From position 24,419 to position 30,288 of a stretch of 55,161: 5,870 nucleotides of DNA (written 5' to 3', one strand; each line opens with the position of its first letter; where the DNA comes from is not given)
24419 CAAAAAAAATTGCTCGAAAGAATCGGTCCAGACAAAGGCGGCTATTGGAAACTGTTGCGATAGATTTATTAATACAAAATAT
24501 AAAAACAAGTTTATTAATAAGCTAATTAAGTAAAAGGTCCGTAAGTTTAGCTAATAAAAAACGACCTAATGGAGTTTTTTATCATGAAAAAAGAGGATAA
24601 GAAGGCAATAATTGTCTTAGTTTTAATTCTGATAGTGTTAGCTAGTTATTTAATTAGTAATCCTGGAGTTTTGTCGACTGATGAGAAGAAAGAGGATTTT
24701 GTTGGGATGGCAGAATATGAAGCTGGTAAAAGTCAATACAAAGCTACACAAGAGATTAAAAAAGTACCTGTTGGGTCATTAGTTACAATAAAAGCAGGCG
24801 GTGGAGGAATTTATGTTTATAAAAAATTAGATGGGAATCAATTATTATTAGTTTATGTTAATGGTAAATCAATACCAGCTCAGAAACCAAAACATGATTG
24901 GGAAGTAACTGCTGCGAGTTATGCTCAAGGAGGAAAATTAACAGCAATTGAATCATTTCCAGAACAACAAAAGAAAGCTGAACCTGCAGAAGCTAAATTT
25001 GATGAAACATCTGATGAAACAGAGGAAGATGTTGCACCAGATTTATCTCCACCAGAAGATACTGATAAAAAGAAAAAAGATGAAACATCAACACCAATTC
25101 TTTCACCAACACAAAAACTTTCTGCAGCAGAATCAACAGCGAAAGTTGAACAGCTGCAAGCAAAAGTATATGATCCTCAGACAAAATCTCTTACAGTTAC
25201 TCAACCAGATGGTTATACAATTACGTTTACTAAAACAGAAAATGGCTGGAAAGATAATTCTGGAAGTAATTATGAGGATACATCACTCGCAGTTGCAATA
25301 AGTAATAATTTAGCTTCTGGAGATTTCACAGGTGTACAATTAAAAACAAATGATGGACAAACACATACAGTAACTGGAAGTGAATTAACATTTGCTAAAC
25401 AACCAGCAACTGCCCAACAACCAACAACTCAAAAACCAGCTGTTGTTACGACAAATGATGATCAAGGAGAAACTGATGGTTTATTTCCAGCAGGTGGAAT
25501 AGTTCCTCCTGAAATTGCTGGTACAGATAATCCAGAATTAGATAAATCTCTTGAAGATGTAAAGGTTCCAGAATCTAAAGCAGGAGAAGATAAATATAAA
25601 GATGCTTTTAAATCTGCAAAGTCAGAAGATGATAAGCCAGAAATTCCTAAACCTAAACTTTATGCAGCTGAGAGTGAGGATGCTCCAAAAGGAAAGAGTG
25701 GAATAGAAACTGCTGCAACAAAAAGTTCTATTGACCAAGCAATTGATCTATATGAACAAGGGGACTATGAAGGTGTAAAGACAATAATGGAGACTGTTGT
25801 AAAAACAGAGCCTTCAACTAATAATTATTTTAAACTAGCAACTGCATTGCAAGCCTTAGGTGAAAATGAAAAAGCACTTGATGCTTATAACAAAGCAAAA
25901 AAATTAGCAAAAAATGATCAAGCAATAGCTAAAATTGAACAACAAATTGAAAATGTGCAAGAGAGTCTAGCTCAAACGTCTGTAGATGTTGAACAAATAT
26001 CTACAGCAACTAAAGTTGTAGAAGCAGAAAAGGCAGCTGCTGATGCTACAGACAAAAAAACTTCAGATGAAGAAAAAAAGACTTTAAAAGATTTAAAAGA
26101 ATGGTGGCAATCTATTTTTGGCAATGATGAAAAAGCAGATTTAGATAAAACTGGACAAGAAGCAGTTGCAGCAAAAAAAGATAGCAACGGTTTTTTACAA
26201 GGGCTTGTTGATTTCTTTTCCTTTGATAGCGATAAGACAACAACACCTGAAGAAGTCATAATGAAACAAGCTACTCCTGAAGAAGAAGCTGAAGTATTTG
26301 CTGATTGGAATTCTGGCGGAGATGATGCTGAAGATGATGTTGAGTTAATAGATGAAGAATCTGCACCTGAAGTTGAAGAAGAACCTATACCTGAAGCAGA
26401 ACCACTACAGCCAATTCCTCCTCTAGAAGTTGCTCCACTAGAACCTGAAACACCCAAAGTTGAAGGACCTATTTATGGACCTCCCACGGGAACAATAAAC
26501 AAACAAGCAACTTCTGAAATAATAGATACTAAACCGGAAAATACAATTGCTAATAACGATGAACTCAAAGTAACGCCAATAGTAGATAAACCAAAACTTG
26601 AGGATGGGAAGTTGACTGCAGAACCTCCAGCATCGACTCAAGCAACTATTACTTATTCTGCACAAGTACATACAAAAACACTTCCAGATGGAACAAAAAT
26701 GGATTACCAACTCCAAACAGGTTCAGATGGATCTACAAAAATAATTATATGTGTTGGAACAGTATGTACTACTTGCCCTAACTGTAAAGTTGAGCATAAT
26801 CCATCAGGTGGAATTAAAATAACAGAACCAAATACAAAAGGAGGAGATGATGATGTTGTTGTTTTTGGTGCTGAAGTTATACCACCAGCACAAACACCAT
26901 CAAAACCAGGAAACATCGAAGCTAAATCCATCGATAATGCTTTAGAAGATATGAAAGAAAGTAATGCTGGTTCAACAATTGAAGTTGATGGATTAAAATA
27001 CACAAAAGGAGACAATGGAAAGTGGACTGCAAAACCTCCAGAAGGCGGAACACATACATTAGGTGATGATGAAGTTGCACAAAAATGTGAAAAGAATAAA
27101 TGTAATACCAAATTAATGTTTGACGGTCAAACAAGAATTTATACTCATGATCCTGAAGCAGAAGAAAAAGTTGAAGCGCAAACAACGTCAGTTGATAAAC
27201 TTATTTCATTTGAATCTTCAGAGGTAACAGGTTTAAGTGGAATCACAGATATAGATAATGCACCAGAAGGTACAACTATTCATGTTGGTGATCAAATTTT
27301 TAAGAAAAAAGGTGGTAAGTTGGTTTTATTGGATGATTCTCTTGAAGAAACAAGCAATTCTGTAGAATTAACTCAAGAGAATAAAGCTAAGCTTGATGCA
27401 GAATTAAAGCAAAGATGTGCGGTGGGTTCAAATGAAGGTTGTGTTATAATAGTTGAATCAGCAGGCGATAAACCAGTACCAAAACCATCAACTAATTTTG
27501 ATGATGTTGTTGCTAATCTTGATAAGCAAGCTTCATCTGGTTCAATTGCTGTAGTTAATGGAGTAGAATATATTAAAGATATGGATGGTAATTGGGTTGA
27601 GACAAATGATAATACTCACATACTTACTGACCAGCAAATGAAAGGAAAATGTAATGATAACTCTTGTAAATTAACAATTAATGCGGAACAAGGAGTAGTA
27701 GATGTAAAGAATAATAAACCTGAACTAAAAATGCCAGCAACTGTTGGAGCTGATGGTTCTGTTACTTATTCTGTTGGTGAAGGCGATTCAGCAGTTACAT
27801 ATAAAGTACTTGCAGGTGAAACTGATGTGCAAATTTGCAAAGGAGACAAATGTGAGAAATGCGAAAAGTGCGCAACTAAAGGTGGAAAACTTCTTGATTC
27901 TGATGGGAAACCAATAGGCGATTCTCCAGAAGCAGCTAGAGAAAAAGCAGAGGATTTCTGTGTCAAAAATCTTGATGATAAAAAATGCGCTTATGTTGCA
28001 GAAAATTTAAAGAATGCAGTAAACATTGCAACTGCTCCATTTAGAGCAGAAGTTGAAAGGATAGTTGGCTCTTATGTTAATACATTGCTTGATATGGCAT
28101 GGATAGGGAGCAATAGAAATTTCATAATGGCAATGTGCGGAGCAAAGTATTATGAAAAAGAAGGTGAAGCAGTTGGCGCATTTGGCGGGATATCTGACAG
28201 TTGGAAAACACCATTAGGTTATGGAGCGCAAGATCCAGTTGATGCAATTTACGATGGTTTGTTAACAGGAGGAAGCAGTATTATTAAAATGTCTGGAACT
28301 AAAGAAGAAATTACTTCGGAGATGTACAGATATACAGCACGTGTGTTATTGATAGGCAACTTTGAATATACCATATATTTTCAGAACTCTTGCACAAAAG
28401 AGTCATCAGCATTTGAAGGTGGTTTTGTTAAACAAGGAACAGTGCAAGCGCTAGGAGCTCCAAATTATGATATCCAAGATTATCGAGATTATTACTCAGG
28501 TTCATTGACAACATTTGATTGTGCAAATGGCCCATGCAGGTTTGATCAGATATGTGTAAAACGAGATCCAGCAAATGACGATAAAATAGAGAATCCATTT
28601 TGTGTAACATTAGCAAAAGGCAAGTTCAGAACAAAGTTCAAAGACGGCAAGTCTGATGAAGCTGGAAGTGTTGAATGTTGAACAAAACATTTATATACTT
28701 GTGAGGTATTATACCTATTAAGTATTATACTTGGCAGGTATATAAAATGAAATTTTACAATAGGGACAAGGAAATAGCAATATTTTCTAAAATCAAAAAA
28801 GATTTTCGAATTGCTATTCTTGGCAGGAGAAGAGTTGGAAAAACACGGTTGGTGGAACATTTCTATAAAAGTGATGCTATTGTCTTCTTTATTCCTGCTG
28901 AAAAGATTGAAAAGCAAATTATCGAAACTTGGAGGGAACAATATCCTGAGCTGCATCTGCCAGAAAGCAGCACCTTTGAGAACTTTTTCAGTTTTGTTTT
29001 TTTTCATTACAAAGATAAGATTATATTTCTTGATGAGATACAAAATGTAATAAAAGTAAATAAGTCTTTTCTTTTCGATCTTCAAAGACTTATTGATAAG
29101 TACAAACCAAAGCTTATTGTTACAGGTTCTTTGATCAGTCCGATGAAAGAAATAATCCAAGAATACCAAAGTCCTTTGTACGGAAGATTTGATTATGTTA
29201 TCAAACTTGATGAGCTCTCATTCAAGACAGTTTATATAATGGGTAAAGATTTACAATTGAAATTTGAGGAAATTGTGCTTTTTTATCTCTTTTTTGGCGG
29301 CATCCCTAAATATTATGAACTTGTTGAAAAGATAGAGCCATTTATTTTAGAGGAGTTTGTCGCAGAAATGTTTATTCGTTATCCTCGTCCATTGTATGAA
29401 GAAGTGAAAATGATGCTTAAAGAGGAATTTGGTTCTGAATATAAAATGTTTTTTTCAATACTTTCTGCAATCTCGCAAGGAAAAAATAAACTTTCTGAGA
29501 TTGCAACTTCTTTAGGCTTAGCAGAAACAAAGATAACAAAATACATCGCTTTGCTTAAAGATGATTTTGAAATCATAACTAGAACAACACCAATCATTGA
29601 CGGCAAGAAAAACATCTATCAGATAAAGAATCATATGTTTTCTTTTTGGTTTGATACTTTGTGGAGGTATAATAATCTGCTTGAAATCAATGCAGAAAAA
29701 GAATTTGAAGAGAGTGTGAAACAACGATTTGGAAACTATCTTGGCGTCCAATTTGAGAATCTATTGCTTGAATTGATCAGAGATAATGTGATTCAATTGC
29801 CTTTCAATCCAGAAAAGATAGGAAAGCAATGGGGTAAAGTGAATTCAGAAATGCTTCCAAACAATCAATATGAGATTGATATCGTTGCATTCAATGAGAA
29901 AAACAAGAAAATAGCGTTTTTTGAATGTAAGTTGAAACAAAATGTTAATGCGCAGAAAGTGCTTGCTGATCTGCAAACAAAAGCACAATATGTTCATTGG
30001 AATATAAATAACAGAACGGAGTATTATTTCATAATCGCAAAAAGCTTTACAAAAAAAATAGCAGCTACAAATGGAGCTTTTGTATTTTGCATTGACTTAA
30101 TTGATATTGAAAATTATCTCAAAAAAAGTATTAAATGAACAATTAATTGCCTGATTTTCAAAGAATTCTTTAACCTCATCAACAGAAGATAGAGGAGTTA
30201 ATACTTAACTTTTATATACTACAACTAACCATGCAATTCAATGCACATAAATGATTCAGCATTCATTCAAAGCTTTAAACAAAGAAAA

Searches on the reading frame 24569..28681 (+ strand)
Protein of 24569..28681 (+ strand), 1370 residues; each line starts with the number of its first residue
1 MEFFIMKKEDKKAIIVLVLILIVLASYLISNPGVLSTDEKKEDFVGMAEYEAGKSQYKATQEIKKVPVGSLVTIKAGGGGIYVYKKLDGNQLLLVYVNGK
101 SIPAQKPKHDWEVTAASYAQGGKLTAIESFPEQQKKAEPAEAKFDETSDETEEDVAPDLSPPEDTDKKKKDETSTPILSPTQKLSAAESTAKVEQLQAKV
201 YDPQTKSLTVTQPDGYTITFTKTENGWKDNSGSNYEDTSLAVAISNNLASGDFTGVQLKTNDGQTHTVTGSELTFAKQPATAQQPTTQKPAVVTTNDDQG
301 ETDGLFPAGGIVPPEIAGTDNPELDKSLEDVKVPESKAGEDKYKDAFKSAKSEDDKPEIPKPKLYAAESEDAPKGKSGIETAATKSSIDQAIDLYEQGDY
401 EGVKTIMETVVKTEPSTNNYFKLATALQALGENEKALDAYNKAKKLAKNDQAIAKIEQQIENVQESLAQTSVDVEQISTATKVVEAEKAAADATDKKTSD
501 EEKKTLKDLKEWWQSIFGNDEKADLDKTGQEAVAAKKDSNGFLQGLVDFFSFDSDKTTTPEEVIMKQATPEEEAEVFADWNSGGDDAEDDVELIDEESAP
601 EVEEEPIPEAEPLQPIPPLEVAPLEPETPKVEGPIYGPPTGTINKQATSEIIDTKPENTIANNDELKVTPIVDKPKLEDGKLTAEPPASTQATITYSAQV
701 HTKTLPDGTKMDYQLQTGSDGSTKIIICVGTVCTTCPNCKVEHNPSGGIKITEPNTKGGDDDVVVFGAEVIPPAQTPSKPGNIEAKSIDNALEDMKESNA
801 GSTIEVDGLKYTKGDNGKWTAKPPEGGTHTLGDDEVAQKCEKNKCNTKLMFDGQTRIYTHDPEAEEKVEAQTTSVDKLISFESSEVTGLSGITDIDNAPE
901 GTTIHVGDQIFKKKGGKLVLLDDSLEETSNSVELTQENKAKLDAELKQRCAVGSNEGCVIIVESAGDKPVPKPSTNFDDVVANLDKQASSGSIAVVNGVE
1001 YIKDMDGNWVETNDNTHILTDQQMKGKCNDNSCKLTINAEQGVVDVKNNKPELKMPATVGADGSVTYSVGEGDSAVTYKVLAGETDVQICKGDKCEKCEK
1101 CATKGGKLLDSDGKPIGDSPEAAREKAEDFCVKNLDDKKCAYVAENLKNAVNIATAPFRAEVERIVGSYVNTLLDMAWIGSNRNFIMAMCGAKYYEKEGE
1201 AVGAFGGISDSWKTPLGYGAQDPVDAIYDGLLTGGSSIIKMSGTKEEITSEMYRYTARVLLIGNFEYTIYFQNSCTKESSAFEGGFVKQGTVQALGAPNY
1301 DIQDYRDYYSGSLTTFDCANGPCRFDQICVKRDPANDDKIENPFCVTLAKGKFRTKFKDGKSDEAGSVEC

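Call 10: search_protein_families(library=pfam, proteins=[window:24569-28681:+], max_evalue=0.1)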
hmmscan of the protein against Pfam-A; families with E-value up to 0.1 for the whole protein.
window:24569-28681:+ (1370 aa): 7 families
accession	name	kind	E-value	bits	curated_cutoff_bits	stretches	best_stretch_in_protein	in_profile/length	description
PF07719.23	TPR_2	-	0.00013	22.3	27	1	420-450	4-34/34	Tetratricopeptide repeat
PF14559.12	TPR_19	-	0.0047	17.7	25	1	394-460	1-68/68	Tetratricopeptide repeat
PF13181.12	TPR_8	-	0.0081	16.7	25.7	1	420-449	4-33/34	Tetratricopeptide repeat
PF00515.34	TPR_1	-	0.0091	16.2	27.8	1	420-450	4-34/34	Tetratricopeptide repeat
PF13174.12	TPR_6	-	0.02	15.9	26.3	0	420-445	3-28/33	Tetratricopeptide repeat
PF13428.12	TPR_14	-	0.028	15.5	23.5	0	420-453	4-37/44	Tetratricopeptide repeat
PF13424.12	TPR_12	-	0.052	14.2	30.1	0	420-448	48-76/77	Tetratricopeptide repeat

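Call 23: search_protein_families(library=ncbifam, proteins=[window:24569-28681:+], max_evalue=0.1)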
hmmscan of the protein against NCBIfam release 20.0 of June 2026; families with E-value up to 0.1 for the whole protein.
window:24569-28681:+ (1370 aa): 4 families
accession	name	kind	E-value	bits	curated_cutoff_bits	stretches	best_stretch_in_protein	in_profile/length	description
TIGR02552.1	LcrH_SycD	equivalog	6.1e-05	22.8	104.8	1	390-450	24-85/136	SycD/LcrH family type III secretion system chaperone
NF053607.1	CHU_0125_OmpA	equivalog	0.00016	20.3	620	1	409-466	78-136/639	CHU_0125 family OmpA-like outer membrane integrity protein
NF040959.1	MamA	equivalog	0.0015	18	200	1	389-454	42-108/204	magnetosome protein MamA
TIGR02521.1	type_IV_pilW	equivalog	0.0026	17.3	154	1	381-453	28-101/234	type IV pilus biogenesis/stability protein PilW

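Call 24: search_protein_families(library=phrogs, proteins=[window:24569-28681:+], max_evalue=0.1)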
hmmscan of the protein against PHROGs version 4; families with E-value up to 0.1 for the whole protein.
window:24569-28681:+ (1370 aa): 0 families

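Call 86: search_protein_families(library=padloc, proteins=[window:24569-28681:+], max_evalue=0.01)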
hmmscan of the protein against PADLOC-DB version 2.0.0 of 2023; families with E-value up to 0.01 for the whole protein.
window:24569-28681:+ (1370 aa): 1 family
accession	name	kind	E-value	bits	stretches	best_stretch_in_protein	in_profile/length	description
PDLC01360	Csx1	-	0.0034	14.5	1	387-470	128-216/365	CAS-III; associated_signaling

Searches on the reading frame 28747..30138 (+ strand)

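Call 12: search_protein_families(library=pfam, proteins=[window:28747-30138:+], max_evalue=0.001)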
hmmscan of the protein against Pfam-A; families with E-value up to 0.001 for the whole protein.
window:28747-30138:+ (463 aa): 4 families
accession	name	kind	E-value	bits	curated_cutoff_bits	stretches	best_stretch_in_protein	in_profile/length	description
PF03008.20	DUF234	-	2.5e-17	63.6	22.5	1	301-403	1-98/100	Archaea bacterial proteins of unknown function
PF01637.24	ATPase_2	-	1.4e-12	48.4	33.2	1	3-190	1-222/225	ATPase domain predominantly from Archaea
PF13173.12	AAA_14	-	7.5e-12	45.8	27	1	22-160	5-126/129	AAA domain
PF13635.12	DUF4143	-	0.00033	20.9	28.1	1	231-396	15-159/160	Domain of unknown function (DUF4143)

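Call 86: search_protein_families(library=padloc, proteins=[window:28747-30138:+], max_evalue=0.01)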
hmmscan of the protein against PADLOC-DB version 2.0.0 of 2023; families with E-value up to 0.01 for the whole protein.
window:28747-30138:+ (463 aa): 6 families
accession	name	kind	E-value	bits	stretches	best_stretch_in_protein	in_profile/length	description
PDLC04985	PDC-S27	-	3.1e-36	123.3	1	2-454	5-479/484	-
PDLC04984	PDC-S27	-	7.2e-24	82.5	1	5-427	6-445/474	-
PDLC04789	PDC-S01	-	8.2e-13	46.1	1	4-278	2-245/375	-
PDLC04790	PDC-S01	-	2.2e-06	24.6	0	220-274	211-265/422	-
PDLC04140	mad8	-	0.0034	15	0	62-128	163-232/314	mads_8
PDLC01866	CARF3--CARF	-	0.0091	14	0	237-274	143-181/207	-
